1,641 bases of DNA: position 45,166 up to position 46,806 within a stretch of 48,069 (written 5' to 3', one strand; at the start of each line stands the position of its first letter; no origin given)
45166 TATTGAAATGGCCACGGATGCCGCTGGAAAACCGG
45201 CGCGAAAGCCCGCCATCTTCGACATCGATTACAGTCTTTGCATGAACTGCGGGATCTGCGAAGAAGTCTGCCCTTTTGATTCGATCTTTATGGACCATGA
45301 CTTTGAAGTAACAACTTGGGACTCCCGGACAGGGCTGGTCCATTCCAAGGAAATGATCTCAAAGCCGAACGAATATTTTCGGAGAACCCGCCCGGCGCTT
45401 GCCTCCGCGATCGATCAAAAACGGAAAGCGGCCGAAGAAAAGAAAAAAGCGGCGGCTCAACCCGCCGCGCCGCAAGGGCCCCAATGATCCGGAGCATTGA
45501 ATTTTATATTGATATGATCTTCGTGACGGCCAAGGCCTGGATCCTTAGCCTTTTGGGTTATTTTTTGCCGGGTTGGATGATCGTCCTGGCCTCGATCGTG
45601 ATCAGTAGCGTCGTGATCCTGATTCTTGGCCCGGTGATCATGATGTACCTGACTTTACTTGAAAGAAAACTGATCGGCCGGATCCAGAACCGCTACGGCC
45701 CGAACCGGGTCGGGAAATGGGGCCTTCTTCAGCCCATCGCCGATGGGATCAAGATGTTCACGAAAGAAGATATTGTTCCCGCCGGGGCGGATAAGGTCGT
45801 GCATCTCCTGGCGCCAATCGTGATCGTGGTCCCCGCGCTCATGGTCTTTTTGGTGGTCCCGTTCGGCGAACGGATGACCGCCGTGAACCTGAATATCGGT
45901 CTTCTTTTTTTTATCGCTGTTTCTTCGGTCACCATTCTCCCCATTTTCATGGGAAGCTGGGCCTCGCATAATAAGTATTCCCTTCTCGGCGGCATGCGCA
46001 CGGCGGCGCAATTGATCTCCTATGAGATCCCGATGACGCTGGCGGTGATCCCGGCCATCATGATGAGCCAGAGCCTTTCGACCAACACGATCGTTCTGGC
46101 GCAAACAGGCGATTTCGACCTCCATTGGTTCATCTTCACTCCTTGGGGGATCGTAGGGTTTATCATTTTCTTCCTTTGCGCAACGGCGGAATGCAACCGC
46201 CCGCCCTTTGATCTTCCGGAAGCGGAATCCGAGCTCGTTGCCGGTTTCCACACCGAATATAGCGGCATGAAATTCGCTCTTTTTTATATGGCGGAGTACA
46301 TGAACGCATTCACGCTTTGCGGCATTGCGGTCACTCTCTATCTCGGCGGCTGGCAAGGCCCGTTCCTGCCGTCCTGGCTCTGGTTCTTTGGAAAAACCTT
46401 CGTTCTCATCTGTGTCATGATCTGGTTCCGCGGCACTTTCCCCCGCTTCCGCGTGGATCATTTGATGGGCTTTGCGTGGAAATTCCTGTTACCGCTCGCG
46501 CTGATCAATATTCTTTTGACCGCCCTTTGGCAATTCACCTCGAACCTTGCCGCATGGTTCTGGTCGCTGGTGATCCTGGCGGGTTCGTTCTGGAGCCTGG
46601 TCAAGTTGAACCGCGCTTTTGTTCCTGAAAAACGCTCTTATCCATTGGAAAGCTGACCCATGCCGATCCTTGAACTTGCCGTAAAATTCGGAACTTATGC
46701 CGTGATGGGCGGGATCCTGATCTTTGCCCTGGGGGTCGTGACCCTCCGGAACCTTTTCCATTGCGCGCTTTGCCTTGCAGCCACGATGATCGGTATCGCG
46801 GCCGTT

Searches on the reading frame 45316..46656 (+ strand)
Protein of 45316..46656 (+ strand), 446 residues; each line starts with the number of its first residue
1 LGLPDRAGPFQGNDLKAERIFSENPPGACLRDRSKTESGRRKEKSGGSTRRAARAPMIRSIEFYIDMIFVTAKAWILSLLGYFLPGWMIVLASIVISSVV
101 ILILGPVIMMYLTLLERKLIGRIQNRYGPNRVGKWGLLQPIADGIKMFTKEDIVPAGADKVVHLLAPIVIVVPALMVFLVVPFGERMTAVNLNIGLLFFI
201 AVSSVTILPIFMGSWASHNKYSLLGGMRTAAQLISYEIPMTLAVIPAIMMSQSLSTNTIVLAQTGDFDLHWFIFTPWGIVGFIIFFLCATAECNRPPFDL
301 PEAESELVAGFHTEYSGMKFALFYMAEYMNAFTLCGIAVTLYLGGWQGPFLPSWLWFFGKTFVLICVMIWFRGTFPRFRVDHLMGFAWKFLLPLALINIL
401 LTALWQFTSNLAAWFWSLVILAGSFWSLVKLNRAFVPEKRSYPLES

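Call 54: search_protein_families(library=pfam, proteins=[window:45316-46656:+], max_evalue=0.00001)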
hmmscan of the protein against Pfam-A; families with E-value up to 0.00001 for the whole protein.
window:45316-46656:+ (446 aa): 1 family
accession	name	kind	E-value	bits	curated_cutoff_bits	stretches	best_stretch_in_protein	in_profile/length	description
PF00146.26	NADHdh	-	3.8e-121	404.5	27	1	99-403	4-298/298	NADH dehydrogenase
